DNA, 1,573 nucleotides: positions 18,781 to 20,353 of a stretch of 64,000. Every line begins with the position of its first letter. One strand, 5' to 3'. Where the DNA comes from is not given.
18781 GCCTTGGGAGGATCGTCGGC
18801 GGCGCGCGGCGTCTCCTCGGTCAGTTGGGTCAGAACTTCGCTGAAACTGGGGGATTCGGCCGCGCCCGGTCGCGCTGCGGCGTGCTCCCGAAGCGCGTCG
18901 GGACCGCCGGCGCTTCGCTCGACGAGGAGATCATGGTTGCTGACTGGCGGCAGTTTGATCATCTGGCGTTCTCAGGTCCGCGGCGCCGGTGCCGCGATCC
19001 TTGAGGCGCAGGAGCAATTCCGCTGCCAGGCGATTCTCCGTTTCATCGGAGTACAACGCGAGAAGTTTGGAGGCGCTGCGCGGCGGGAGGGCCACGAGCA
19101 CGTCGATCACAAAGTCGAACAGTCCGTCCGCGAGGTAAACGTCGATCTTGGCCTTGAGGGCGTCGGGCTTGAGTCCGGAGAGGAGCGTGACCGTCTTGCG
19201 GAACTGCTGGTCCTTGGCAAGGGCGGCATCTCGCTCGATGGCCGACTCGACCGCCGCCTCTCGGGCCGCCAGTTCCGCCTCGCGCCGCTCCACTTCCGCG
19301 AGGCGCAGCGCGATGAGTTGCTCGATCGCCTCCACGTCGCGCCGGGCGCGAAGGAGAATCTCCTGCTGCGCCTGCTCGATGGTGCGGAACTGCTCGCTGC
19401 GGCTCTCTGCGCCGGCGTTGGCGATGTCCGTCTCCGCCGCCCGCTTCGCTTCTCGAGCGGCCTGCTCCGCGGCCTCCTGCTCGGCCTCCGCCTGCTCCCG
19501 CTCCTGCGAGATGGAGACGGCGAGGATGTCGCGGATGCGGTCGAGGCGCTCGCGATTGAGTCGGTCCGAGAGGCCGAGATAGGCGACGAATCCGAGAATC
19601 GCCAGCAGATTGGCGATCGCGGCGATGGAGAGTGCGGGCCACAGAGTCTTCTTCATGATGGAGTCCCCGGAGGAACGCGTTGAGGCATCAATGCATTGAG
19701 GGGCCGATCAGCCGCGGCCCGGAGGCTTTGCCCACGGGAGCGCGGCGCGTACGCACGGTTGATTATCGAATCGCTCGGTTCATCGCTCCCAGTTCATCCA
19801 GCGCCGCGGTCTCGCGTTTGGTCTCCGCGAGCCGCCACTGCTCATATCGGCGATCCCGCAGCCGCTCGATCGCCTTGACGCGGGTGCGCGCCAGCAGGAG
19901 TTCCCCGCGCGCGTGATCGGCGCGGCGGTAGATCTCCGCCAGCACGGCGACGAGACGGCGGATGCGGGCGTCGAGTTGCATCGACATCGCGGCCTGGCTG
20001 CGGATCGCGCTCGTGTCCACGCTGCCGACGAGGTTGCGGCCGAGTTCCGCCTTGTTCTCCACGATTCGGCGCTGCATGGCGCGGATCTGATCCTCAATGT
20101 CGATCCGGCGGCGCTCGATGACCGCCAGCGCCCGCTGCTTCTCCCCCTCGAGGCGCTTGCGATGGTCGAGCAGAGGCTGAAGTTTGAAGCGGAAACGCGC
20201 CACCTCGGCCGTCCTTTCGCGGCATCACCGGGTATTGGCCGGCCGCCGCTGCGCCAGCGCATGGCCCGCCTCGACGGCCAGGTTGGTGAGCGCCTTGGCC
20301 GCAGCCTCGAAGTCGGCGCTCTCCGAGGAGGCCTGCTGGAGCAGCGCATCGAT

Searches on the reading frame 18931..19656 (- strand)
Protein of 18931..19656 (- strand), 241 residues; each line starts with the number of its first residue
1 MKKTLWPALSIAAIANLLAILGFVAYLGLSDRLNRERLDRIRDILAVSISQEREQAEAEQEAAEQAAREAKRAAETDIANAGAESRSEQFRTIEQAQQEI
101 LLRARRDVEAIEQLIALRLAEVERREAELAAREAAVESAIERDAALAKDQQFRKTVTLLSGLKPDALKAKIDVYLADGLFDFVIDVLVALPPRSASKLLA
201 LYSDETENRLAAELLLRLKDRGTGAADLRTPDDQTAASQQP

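Call 17: search_protein_families(library=pfam, proteins=[window:18931-19656:-])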
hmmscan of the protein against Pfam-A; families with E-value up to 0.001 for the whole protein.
window:18931-19656:- (241 aa): 0 families

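Call 47: find_homologous_proteins(query=window:18931-19656:-, max_evalue=1e-10)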
Query window:18931-19656:- (241 aa): 20 proteins with E <= 1e-10 among 8000 candidates.
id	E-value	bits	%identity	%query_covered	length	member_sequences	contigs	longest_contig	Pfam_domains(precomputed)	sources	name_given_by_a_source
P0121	1.9e-134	464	99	100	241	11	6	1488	-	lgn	-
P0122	2.8e-121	421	88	100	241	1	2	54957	-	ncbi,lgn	-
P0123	6.0e-121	420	88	100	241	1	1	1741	-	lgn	-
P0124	2.4e-101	356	75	100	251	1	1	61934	-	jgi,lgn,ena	-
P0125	2.4e-98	346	75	100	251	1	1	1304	-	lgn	-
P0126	3.1e-96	339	74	100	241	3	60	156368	-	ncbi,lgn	-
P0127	3.9e-96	339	74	100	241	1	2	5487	-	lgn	-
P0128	7.4e-91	322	68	100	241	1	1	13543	-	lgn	-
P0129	1.9e-89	317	69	100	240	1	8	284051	-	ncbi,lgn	-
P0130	2.9e-89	316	68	100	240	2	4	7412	-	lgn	-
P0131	5.7e-89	315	67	100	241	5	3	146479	-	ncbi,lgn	-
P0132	1.3e-84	301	65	100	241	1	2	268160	-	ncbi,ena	-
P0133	4.0e-84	300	65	97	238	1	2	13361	-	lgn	-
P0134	1.6e-82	294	64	100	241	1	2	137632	-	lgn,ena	-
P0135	6.5e-82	292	64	100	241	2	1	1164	-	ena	-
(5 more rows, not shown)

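Call 48: find_encoding_contigs(protein=P0122, flank=10000, max_places=1)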
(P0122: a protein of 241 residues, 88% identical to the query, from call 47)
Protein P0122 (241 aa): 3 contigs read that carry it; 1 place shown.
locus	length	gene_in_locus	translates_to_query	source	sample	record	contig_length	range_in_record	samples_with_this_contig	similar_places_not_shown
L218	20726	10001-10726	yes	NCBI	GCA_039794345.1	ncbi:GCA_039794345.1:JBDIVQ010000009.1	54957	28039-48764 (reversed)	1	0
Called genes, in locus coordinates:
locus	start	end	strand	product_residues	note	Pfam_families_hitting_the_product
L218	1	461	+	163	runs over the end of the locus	-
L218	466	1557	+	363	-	PF00512:HisKA, PF02518:HATPase_c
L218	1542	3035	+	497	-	PF00072:Response_reg, PF00004:AAA (faint), PF00158:Sigma54_activat, PF13191:AAA_16 (weak), PF14532:Sigma54_activ_2, PF07728:AAA_5, PF25601:AAA_lid_14, PF02954:HTH_8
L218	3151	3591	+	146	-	-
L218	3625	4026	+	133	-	PF00460:Flg_bb_rod (weak), PF06429:Flg_bbr_C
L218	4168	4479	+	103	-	PF02049:FliE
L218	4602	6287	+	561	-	PF01514:YscJ_FliF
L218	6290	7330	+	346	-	PF03448:MgtE_N (faint), PF14842:FliG_N, PF14841:FliG_M, PF01706:FliG_C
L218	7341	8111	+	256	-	PF02108:FliH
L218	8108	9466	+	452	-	PF00006:ATP-synt_ab, PF18269:T3SS_ATPase_C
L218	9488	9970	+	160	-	PF02050:FliJ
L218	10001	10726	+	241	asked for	-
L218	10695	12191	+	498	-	PF02120:Flg_hook, PF09483:HpaP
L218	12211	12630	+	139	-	PF03963:FlgD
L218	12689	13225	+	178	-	-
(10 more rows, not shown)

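Call 49: find_encoding_contigs(protein=P0124, flank=10000, max_places=1)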
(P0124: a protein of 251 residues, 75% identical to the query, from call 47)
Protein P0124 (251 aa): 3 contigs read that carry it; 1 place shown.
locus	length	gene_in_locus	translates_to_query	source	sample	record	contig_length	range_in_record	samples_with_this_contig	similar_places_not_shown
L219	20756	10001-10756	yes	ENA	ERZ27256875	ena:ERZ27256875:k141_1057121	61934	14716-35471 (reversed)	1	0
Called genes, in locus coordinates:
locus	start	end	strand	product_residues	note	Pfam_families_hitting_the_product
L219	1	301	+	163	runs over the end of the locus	PF05130:FlgN (weak), PF05400:FliT (weak)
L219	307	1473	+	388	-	PF00512:HisKA, PF02518:HATPase_c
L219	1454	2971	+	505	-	PF00072:Response_reg, PF00158:Sigma54_activat, PF14532:Sigma54_activ_2, PF07728:AAA_5, PF25601:AAA_lid_14, PF02954:HTH_8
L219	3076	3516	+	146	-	-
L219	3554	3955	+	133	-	PF00460:Flg_bb_rod (weak), PF06429:Flg_bbr_C (weak)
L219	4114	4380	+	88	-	PF02049:FliE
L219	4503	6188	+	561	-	PF01514:YscJ_FliF, PF08345:YscJ_FliF_C (weak)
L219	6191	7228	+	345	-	PF03448:MgtE_N (faint), PF14842:FliG_N, PF14841:FliG_M, PF01706:FliG_C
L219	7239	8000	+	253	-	PF01991:vATP-synt_E (weak), PF02108:FliH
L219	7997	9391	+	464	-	PF00006:ATP-synt_ab, PF18269:T3SS_ATPase_C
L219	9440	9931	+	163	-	PF02050:FliJ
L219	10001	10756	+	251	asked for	-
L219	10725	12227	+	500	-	PF02120:Flg_hook, PF09483:HpaP (weak)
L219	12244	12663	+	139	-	PF03963:FlgD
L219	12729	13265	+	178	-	-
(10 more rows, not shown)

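Call 50: find_encoding_contigs(protein=P0126, flank=10000, max_places=1)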
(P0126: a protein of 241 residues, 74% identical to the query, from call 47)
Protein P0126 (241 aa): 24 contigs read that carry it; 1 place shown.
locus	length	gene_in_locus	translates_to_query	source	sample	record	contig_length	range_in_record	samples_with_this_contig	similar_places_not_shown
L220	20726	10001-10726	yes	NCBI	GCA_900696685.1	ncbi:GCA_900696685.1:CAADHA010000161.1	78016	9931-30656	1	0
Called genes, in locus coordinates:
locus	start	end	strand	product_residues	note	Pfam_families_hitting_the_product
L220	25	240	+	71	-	-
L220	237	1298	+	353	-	PF00512:HisKA, PF02518:HATPase_c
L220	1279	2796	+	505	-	PF00072:Response_reg, PF00158:Sigma54_activat, PF14532:Sigma54_activ_2, PF07728:AAA_5, PF25601:AAA_lid_14, PF02954:HTH_8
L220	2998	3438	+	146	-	-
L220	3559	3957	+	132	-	PF06429:Flg_bbr_C (weak)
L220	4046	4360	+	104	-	PF02049:FliE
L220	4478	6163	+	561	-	PF01514:YscJ_FliF, PF08345:YscJ_FliF_C (weak)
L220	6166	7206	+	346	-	PF03448:MgtE_N (faint), PF14842:FliG_N, PF14841:FliG_M, PF01706:FliG_C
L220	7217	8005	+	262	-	PF02108:FliH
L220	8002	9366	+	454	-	PF00006:ATP-synt_ab, PF18269:T3SS_ATPase_C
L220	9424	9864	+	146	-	PF02050:FliJ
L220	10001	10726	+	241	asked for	-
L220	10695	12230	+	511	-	PF02120:Flg_hook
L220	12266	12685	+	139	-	PF03963:FlgD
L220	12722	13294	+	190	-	-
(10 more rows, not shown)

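Call 51: find_encoding_contigs(protein=P0129, flank=10000, max_places=1)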
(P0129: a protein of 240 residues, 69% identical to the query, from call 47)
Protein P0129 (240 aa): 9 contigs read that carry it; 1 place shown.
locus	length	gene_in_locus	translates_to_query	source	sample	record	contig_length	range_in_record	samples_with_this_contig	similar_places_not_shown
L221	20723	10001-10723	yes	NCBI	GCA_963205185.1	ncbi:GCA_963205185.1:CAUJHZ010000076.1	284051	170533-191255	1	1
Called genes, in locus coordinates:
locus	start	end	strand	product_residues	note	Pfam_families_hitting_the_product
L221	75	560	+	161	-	PF05400:FliT (weak)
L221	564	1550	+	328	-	PF00512:HisKA, PF02518:HATPase_c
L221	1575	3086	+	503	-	PF00072:Response_reg, PF00158:Sigma54_activat, PF14532:Sigma54_activ_2, PF07728:AAA_5, PF25601:AAA_lid_14, PF02954:HTH_8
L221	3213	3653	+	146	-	-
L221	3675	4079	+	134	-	PF00460:Flg_bb_rod, PF06429:Flg_bbr_C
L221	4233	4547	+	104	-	PF02049:FliE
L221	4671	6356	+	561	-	PF01514:YscJ_FliF, PF08345:YscJ_FliF_C (weak)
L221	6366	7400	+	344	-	PF03448:MgtE_N (faint), PF14842:FliG_N, PF14841:FliG_M, PF01706:FliG_C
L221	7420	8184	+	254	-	PF02108:FliH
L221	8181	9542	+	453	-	PF00006:ATP-synt_ab, PF18269:T3SS_ATPase_C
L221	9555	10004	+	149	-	PF02050:FliJ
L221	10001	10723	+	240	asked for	-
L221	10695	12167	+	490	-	PF02120:Flg_hook, PF09483:HpaP (weak)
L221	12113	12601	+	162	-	PF03963:FlgD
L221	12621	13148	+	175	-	-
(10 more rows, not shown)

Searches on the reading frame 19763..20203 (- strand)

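Call 17: search_protein_families(library=pfam, proteins=[window:19763-20203:-])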
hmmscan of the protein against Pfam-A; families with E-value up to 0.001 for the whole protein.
window:19763-20203:- (146 aa): 1 family
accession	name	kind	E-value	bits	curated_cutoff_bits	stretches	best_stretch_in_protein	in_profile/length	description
PF02050.21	FliJ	-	2.9e-12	47.3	28.4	1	23-141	4-121/123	Flagellar FliJ protein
